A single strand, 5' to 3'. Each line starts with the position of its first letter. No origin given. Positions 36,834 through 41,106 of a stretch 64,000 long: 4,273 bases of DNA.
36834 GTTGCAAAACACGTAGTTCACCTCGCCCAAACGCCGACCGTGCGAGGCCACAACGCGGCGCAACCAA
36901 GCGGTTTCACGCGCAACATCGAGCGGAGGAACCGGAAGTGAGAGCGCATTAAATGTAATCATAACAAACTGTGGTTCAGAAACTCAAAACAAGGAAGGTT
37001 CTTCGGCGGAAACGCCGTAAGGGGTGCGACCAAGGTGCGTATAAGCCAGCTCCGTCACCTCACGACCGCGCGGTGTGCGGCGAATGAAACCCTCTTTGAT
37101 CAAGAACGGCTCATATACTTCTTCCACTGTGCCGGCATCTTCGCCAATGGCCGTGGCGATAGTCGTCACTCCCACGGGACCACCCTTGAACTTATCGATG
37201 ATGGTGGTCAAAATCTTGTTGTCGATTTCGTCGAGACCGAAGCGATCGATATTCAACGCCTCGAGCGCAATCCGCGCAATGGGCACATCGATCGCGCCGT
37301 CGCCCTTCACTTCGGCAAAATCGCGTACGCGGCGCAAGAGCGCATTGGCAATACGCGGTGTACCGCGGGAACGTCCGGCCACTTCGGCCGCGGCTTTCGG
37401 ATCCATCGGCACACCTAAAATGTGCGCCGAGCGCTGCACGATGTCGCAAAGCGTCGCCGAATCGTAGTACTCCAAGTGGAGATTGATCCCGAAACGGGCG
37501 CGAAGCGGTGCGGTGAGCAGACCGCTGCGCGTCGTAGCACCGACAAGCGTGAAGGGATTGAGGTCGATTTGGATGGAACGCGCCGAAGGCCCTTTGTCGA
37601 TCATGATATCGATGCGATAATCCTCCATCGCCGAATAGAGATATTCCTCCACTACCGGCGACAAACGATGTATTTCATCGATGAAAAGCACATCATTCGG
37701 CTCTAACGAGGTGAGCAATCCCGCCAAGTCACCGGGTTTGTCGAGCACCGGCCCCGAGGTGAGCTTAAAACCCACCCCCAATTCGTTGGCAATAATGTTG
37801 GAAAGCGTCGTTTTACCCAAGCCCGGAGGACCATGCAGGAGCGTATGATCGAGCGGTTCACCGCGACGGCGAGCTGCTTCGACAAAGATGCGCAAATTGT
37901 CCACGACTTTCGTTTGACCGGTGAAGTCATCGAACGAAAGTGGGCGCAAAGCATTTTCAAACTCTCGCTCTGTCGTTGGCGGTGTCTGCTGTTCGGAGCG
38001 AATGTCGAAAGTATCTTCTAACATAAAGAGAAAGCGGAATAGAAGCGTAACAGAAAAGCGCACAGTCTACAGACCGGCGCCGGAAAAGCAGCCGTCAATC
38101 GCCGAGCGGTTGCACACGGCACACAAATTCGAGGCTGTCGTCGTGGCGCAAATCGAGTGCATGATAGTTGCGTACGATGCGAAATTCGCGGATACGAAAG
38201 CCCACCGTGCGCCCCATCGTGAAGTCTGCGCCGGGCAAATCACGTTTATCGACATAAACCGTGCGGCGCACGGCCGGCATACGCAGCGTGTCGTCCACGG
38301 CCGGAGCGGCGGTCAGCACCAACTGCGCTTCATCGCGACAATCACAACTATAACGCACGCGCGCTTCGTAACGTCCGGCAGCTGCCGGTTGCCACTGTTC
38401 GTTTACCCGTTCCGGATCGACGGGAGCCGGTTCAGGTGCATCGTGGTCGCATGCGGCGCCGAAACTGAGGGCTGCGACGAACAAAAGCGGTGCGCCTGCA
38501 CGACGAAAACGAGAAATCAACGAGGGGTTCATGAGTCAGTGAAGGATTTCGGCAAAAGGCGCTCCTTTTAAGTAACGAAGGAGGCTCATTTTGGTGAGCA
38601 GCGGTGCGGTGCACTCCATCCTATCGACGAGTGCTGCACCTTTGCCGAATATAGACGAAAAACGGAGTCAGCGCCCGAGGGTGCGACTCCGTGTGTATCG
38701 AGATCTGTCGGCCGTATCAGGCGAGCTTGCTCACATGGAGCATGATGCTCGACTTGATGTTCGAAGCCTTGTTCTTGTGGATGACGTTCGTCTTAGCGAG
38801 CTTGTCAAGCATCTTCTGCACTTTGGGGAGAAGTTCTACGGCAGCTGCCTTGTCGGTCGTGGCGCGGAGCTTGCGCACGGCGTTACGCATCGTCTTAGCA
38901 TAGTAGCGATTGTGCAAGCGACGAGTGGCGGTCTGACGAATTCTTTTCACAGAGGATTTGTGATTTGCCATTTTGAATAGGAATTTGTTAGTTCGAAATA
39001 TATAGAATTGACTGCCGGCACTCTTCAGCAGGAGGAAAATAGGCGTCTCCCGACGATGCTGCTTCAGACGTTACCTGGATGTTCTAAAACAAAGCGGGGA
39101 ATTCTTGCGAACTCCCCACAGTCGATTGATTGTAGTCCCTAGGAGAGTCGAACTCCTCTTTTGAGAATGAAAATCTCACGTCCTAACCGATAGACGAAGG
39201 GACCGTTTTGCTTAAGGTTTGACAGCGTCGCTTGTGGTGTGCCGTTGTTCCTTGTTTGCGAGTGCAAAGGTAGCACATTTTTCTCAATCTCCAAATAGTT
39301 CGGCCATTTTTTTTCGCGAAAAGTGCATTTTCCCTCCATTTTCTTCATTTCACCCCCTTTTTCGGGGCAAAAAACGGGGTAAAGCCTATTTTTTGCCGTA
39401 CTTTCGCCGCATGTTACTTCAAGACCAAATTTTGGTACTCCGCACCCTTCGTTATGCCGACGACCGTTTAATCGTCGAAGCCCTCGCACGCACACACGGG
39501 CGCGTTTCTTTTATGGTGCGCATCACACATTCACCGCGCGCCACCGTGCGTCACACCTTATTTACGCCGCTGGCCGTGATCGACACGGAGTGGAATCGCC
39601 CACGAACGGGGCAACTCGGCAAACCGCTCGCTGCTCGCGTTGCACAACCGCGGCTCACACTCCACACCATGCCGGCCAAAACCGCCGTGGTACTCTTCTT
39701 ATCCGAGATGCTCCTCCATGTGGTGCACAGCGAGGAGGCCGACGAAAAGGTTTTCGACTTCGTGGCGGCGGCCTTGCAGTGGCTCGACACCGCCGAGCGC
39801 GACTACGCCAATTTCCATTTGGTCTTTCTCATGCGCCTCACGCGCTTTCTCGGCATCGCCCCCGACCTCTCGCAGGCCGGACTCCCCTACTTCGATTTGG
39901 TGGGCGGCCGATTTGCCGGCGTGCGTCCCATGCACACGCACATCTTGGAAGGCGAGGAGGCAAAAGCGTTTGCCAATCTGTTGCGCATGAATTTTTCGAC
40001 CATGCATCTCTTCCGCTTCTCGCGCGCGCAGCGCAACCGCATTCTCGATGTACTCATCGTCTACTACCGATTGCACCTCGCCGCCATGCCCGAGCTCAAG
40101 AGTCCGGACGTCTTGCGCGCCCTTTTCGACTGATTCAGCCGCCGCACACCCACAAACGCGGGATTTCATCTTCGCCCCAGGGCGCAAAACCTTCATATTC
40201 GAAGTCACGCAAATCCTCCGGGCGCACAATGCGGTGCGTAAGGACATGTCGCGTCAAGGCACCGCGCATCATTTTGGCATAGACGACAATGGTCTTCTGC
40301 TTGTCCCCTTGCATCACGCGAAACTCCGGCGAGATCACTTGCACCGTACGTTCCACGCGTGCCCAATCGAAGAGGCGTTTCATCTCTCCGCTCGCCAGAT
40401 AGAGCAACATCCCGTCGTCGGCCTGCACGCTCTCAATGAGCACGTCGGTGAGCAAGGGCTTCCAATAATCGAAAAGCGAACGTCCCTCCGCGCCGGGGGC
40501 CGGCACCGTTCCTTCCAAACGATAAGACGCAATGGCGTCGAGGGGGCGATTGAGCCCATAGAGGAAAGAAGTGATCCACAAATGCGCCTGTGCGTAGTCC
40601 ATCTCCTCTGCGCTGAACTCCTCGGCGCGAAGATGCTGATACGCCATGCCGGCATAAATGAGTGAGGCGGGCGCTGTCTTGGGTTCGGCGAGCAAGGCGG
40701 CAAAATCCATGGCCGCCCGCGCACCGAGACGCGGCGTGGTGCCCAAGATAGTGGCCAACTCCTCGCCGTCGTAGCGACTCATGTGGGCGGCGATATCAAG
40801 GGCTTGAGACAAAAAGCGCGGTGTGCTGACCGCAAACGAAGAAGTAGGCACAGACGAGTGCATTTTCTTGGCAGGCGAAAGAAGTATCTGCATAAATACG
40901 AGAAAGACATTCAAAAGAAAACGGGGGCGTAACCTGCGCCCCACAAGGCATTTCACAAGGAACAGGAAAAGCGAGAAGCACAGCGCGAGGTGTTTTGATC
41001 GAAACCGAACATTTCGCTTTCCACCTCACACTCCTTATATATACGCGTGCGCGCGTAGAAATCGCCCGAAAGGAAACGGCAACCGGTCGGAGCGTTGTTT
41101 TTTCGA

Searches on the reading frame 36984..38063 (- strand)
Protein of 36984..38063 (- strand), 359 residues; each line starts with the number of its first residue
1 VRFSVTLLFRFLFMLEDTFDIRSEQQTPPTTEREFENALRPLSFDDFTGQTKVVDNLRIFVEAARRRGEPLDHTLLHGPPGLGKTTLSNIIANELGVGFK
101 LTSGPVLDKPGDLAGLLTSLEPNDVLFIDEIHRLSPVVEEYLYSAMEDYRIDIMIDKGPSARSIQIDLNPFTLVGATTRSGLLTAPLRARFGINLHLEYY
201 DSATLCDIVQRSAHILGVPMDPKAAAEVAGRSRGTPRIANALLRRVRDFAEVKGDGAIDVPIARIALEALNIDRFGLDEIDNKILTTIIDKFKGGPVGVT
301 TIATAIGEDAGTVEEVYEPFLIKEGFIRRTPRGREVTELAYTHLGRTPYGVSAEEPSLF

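Call 80: search_protein_families(library=ncbifam, proteins=[window:36984-38063:-], max_evalue=0.5)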
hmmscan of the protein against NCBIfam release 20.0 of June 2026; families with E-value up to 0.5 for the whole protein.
window:36984-38063:- (359 aa): 76 families (the best 25 are shown)
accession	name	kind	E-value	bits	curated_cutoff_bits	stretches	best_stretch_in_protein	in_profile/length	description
NF000868.0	PRK00080.1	equivalog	2.4e-150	500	282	1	29-347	9-327/330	Holliday junction branch migration DNA helicase RuvB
TIGR00635.1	ruvB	equivalog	1.3e-135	451.3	299.05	1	43-345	2-304/305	Holliday junction branch migration DNA helicase RuvB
NF009883.0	PRK13341.1-4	equivalog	2.1e-10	39.1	668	1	16-136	4-126/729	AAA family ATPase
NF009881.0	PRK13341.1-2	equivalog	1.2e-08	33.4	651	1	29-99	12-80/736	AAA family ATPase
TIGR02902.1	spore_lonB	equivalog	2e-08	33.3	723.3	2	26-92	51-107/531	ATP-dependent protease LonB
TIGR02903.1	spore_lon_C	equivalog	2.7e-08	32.8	678.8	2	34-94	143-198/615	Lon family ATP-dependent protease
NF003233.0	PRK04195.2-3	equivalog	5.2e-08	32.2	471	1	39-95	7-62/504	replication factor C large subunit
NF003230.0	PRK04195.1-6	equivalog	5.8e-08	31.8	441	1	38-96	7-64/494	replication factor C large subunit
NF001679.0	PRK00440.1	equivalog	4e-07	29.4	303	1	38-95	11-63/322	replication factor C small subunit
NF009882.0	PRK13341.1-3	equivalog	8.7e-07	27.4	1197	1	34-147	19-136/734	AAA family ATPase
TIGR02397.1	dnaX_nterm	equivalog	9.2e-06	25.1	250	1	37-95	6-60/355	DNA polymerase III subunit gamma/tau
NF003229.0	PRK04195.1-5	equivalog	1.1e-05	24.4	280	1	40-97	12-70/413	replication factor C large subunit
NF003226.0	PRK04195.1-1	equivalog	1.2e-05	24.5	588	1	39-95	8-64/405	replication factor C large subunit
NF009067.0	PRK12402.1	equivalog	1.5e-05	24.2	317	1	39-95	9-60/340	replication factor C small subunit 2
TIGR01243.1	CDC48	subfamily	7.6e-05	21.2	802.65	1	69-140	210-289/733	CDC48 family AAA ATPase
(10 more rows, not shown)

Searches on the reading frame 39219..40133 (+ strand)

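Call 80: search_protein_families(library=ncbifam, proteins=[window:39219-40133:+], max_evalue=0.5)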
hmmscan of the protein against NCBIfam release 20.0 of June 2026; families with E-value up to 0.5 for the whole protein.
window:39219-40133:+ (304 aa): 1 family
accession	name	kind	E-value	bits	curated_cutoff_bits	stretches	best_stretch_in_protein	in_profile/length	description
TIGR00613.1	reco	equivalog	2.3e-09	37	48.7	1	72-220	6-150/239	DNA repair protein RecO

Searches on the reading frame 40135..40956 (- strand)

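Call 80: search_protein_families(library=ncbifam, proteins=[window:40135-40956:-], max_evalue=0.5)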
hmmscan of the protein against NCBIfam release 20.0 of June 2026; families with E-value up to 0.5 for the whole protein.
window:40135-40956:- (273 aa): 8 families
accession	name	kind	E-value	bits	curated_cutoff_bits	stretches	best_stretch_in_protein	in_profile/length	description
NF002547.0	PRK02101.2-5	equivalog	2e-76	256.6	392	1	22-258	1-238/255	peroxide stress protein YaaA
NF002542.0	PRK02101.1-3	equivalog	6.5e-46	156.6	278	1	22-258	1-239/258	peroxide stress protein YaaA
NF002543.0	PRK02101.1-4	equivalog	7.9e-39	133.7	204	1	22-258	1-226/244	peroxide stress protein YaaA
NF002541.0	PRK02101.1-1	equivalog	1e-36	126.6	368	1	22-258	1-239/258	peroxide stress protein YaaA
NF002545.0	PRK02101.2-3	equivalog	3.5e-17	62.8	324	1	54-242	39-224/265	peroxide stress protein YaaA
NF002544.0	PRK02101.2-1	equivalog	1.2e-16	60.8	339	1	79-250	61-222/248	peroxide stress protein YaaA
NF002546.0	PRK02101.2-4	equivalog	2.3e-11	43.8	321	1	48-241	30-210/245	peroxide stress protein YaaA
NF002548.0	PRK02101.2-6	equivalog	3.3e-07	30.1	391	1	70-151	55-134/251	peroxide stress protein YaaA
